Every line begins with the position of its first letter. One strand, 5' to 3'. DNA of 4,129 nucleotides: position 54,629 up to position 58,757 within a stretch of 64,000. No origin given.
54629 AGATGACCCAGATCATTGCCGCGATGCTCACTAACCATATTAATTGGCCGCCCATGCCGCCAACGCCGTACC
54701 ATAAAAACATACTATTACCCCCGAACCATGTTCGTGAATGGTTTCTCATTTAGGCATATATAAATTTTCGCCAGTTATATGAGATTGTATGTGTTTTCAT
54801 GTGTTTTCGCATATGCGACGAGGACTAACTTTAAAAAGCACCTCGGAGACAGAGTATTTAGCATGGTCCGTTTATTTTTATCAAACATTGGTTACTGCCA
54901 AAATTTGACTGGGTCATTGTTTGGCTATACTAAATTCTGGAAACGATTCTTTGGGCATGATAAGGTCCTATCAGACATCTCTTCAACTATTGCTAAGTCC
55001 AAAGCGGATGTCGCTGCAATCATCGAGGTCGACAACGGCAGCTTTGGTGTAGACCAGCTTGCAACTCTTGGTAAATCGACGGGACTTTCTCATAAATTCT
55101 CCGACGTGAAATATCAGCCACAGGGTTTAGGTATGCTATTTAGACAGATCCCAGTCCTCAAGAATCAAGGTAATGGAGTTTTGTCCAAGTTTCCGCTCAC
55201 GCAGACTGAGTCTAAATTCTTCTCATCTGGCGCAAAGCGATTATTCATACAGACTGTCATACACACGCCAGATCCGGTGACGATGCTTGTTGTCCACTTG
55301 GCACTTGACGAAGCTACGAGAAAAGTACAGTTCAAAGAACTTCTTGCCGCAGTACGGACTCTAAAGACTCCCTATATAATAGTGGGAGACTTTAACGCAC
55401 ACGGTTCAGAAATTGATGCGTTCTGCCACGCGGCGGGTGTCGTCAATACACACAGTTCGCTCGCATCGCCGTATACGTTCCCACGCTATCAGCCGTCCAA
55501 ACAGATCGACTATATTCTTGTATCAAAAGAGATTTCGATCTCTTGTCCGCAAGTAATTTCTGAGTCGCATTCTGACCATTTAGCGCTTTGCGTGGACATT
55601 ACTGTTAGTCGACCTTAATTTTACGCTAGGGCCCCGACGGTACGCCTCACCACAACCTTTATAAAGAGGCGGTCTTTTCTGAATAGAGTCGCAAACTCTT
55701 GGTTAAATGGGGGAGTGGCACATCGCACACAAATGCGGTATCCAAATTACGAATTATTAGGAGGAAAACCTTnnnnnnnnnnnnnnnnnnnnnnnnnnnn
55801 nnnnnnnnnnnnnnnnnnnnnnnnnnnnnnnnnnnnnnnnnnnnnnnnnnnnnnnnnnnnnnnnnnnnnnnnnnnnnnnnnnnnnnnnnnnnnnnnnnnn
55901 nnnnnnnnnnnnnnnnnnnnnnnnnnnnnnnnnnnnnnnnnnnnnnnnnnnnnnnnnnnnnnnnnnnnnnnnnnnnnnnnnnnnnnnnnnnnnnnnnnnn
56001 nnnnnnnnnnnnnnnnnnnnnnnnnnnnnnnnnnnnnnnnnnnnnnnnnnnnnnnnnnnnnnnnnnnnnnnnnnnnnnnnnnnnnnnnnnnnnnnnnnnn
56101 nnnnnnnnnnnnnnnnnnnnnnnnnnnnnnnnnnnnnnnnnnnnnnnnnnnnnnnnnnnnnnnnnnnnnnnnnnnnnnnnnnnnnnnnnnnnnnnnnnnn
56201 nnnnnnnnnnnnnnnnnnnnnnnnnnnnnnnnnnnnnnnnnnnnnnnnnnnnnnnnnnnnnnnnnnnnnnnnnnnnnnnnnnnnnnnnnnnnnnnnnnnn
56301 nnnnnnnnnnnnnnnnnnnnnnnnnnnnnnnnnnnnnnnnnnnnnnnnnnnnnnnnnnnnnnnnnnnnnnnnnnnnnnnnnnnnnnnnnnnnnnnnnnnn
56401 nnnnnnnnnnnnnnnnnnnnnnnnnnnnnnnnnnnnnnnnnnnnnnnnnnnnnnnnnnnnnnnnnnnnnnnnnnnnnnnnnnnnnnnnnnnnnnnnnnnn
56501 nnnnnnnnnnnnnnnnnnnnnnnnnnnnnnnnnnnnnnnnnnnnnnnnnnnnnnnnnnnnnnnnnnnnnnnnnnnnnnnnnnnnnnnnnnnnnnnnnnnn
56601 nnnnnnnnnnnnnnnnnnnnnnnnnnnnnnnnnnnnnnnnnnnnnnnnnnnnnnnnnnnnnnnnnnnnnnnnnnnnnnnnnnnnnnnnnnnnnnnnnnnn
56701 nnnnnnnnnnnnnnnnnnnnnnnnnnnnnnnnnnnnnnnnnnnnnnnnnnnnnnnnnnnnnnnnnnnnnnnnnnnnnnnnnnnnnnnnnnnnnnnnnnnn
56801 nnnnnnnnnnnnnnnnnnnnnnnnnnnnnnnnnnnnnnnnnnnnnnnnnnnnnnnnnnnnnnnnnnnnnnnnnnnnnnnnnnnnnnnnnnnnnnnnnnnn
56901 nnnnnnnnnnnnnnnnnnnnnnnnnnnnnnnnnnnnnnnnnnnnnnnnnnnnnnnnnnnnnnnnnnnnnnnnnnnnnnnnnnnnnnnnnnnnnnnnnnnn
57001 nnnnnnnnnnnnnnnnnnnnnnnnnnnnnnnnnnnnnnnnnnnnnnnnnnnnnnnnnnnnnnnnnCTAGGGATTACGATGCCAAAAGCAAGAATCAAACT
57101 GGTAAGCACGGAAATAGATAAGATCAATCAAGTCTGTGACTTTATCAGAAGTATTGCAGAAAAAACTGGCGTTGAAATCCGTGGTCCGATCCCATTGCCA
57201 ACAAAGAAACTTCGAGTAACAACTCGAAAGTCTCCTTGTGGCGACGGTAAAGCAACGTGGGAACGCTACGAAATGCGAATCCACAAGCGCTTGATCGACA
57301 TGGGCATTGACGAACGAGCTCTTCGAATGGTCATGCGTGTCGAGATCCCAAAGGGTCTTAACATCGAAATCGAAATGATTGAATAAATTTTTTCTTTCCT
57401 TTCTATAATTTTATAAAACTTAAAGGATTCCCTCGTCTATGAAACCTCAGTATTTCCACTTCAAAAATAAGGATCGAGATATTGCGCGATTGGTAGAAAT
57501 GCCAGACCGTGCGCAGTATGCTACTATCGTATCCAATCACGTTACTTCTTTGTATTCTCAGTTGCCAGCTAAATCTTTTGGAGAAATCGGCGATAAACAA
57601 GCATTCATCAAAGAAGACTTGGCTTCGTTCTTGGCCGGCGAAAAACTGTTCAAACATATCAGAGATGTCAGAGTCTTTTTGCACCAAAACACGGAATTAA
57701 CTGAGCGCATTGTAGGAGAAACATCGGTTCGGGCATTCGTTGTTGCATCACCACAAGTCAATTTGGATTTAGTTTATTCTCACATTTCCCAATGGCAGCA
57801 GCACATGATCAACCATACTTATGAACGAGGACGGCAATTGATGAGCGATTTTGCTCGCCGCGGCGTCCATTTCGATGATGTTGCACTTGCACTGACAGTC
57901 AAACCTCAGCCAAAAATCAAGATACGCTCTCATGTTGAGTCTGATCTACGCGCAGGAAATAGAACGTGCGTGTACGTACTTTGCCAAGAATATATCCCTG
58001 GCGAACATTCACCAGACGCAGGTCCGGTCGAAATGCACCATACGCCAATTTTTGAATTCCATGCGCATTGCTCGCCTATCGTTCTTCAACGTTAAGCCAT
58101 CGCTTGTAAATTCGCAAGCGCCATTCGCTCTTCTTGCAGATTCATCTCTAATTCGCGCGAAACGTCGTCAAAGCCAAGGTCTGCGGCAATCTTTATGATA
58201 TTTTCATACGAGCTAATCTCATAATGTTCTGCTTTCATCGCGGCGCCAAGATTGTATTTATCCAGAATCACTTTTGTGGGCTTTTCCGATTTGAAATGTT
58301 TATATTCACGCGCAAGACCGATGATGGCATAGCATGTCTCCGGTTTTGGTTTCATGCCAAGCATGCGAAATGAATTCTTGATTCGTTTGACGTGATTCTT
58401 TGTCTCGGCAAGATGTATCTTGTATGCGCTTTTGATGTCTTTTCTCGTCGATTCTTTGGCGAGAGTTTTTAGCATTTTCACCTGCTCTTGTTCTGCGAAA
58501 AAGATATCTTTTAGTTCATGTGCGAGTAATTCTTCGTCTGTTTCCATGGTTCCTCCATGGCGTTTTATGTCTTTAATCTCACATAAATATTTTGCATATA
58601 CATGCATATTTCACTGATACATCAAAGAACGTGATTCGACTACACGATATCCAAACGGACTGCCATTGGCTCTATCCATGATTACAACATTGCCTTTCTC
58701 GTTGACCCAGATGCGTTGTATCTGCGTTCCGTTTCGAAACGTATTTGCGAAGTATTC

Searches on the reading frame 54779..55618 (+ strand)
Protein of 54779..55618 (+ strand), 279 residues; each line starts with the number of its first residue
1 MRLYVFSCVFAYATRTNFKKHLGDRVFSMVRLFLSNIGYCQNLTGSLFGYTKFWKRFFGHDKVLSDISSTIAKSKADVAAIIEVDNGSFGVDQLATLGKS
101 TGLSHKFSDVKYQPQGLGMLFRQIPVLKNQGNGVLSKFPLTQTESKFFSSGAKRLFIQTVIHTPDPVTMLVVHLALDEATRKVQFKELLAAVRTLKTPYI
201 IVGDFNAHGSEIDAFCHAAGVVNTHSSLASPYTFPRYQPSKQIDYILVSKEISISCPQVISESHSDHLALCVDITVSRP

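Call 67: search_protein_families(library=pfam, proteins=[window:54779-55618:+], max_evalue=0.0001)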
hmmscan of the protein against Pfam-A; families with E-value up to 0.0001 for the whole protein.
window:54779-55618:+ (279 aa): 2 families
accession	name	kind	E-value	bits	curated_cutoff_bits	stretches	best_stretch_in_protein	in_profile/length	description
PF03372.29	Exo_endo_phos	-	4.5e-16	59.7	24.5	1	65-267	20-225/225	Endonuclease/Exonuclease/phosphatase family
PF14529.12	Exo_endo_phos_2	-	1.3e-07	31.9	27.4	1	184-269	17-115/117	Endonuclease-reverse transcriptase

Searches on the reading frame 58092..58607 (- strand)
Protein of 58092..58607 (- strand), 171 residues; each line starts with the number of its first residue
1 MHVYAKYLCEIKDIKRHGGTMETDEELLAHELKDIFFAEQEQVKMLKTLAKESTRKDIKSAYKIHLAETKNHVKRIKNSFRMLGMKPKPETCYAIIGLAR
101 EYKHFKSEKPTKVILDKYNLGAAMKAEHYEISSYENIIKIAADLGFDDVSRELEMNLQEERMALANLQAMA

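Call 67: search_protein_families(library=pfam, proteins=[window:58092-58607:-], max_evalue=0.0001)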
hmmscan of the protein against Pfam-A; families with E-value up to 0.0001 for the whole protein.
window:58092-58607:- (171 aa): 1 family
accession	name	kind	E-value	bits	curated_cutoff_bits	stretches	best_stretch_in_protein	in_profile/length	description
PF05974.18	DUF892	-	7.2e-34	117.6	23.7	1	24-171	2-150/159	Domain of unknown function (DUF892)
